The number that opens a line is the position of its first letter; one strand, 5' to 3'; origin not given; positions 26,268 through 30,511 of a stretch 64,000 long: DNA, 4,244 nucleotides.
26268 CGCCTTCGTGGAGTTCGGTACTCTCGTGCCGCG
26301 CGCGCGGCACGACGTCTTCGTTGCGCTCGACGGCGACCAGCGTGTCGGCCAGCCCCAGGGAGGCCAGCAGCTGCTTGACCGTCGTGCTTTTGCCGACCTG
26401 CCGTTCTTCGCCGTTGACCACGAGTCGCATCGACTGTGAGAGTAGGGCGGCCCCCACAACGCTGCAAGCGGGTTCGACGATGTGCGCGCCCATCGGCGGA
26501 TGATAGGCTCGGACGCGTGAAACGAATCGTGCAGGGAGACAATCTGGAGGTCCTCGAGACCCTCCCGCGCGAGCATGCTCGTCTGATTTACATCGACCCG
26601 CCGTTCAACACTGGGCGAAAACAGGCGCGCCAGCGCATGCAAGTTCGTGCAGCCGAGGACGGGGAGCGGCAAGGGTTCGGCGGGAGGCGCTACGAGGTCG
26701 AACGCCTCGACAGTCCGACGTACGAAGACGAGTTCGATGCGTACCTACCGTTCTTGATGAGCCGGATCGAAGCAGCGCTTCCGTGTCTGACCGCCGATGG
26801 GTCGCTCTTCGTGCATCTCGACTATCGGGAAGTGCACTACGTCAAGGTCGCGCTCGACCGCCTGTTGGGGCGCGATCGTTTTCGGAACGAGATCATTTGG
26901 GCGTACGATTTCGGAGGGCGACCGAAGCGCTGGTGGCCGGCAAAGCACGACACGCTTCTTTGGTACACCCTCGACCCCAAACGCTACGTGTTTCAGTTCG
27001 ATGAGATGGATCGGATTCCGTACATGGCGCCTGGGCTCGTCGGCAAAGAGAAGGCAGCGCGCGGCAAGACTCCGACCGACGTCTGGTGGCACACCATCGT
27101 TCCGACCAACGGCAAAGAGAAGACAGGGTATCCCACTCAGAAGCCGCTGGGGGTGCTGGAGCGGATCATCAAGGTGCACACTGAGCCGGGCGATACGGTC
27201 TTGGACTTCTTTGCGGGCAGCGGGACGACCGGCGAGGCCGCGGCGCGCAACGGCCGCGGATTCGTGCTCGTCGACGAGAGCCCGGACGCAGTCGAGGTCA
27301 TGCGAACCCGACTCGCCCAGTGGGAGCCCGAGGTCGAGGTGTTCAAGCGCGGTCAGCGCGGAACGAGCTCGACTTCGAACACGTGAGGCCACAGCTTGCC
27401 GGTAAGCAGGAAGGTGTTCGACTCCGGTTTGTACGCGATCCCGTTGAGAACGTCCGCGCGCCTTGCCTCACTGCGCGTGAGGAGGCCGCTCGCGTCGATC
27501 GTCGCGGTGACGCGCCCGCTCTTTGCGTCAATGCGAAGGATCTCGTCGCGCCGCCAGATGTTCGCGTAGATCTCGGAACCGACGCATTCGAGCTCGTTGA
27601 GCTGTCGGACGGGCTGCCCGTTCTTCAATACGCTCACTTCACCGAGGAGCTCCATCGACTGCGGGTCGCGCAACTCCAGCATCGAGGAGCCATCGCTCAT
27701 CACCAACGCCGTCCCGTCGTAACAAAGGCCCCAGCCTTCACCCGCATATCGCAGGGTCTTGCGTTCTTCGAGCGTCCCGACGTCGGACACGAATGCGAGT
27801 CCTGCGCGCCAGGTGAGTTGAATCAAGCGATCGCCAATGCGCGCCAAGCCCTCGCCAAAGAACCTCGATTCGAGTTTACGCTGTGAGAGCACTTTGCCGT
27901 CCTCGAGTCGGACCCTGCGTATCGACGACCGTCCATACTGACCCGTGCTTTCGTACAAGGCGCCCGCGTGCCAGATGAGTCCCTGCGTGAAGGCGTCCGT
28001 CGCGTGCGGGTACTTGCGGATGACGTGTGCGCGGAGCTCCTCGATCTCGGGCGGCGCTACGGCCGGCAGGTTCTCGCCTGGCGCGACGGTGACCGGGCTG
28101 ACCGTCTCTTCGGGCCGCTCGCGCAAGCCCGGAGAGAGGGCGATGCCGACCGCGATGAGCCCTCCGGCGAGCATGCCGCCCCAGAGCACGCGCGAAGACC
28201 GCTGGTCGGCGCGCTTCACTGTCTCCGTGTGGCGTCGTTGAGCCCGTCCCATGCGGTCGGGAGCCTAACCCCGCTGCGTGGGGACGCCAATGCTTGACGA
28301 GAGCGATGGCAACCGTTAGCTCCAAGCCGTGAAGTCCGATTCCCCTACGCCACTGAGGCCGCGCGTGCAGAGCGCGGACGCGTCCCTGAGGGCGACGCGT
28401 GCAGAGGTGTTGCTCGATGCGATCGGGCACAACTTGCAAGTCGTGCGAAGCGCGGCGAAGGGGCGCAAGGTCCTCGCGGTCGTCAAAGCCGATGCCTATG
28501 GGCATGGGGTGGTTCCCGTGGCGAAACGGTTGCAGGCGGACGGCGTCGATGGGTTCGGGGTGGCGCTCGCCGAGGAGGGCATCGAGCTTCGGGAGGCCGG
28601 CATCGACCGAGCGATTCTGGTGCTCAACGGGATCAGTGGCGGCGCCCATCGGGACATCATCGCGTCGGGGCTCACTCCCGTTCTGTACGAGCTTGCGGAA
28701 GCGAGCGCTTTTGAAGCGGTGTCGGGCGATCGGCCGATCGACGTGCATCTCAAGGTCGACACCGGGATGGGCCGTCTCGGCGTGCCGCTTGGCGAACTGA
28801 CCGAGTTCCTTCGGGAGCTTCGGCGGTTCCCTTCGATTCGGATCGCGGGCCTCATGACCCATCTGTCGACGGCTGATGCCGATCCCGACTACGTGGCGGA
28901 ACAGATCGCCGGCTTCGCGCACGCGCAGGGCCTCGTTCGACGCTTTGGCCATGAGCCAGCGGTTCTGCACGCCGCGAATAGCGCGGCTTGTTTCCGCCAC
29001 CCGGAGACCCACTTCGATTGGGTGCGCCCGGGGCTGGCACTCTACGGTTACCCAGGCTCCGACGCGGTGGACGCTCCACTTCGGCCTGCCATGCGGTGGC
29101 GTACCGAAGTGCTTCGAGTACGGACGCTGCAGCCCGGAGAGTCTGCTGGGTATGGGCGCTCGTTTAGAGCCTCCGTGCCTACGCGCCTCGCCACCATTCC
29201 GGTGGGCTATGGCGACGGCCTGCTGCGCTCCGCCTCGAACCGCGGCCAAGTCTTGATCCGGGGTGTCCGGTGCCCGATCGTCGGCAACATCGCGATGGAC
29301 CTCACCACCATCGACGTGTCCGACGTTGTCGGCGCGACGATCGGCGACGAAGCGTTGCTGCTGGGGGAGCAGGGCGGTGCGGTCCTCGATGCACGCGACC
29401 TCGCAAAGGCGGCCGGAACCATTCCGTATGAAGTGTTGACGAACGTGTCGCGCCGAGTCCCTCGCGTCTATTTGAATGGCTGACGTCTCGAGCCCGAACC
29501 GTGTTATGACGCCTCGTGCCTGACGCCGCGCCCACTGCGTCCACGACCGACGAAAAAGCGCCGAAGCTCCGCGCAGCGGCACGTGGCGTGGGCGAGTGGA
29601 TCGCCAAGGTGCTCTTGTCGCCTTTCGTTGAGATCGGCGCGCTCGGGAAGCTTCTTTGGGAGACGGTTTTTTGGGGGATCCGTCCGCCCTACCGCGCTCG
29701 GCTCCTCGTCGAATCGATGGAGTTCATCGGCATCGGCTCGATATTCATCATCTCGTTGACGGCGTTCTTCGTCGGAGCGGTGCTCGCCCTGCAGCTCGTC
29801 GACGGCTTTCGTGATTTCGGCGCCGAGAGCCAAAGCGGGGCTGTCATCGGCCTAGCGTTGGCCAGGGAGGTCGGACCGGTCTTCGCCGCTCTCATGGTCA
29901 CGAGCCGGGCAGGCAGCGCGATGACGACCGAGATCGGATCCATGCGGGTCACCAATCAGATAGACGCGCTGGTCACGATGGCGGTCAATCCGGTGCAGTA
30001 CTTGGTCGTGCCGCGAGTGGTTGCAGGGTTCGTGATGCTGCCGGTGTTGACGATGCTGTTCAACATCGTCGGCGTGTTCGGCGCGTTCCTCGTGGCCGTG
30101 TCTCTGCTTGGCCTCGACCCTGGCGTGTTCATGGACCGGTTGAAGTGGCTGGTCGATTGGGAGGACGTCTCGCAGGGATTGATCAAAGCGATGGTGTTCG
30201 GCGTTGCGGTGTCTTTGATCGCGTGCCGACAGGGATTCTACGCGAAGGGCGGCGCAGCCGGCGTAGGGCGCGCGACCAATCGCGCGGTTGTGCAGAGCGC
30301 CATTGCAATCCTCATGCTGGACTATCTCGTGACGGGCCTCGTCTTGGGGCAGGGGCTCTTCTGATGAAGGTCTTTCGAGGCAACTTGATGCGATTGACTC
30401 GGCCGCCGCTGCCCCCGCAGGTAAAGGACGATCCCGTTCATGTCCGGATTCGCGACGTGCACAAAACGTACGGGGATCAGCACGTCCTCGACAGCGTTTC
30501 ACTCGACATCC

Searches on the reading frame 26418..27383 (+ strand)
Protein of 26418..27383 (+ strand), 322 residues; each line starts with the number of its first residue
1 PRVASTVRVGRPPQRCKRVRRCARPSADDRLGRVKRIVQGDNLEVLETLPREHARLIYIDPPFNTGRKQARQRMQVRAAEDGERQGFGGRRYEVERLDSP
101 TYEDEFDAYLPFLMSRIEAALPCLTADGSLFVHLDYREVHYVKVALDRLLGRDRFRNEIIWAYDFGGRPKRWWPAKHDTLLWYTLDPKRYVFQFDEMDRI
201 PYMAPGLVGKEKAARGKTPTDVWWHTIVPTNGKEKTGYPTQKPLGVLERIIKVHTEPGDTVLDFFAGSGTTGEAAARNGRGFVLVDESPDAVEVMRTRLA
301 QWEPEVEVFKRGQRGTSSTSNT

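Call 75: search_protein_families(library=pfam, proteins=[window:26418-27383:+], max_evalue=0.0001)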
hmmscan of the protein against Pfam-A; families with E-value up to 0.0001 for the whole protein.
window:26418-27383:+ (322 aa): 2 families
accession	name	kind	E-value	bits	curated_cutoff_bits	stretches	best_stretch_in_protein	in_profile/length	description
PF01555.25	N6_N4_Mtase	-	1.3e-40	140.1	26.7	1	55-294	2-218/221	DNA methylase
PF03602.21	Cons_hypoth95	-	8.2e-10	39.1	24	1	258-310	42-97/182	Conserved hypothetical protein 95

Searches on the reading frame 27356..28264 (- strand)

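Call 75: search_protein_families(library=pfam, proteins=[window:27356-28264:-], max_evalue=0.0001)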
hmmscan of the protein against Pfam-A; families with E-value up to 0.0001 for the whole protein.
window:27356-28264:- (303 aa): 1 family
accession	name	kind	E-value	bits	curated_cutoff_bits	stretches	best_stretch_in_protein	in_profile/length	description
PF05096.18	Glu_cyclase_2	-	1.8e-92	309.7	22.3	1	71-300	19-249/249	Glutamine cyclotransferase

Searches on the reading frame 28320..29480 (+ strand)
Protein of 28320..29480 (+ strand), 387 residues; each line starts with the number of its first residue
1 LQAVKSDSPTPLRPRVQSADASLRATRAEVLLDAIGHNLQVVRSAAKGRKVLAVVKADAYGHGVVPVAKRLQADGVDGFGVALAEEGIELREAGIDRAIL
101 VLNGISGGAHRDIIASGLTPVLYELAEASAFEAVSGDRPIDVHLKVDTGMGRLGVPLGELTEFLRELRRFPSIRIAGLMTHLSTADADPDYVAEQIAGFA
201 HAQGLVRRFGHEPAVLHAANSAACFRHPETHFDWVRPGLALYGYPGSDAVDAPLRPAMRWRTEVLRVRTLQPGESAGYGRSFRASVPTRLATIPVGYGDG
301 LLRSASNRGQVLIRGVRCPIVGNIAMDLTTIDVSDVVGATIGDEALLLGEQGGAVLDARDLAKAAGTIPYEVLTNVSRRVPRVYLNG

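Call 75: search_protein_families(library=pfam, proteins=[window:28320-29480:+], max_evalue=0.0001)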
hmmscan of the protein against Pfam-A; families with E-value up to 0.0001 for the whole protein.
window:28320-29480:+ (387 aa): 2 families
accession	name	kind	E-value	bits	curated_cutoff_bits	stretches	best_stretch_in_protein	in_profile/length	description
PF01168.26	Ala_racemase_N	-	1.3e-69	234.8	24.1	1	32-244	3-218/220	Alanine racemase, N-terminal domain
PF00842.27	Ala_racemase_C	-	6.5e-45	152.2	25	1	257-384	1-127/127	Alanine racemase, C-terminal domain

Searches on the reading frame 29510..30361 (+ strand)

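Call 75: search_protein_families(library=pfam, proteins=[window:29510-30361:+], max_evalue=0.0001)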
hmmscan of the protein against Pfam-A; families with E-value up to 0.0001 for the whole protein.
window:29510-30361:+ (284 aa): 1 family
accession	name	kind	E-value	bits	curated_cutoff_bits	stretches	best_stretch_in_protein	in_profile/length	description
PF02405.21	MlaE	-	1e-77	261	22.5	1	67-275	2-210/212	Permease MlaE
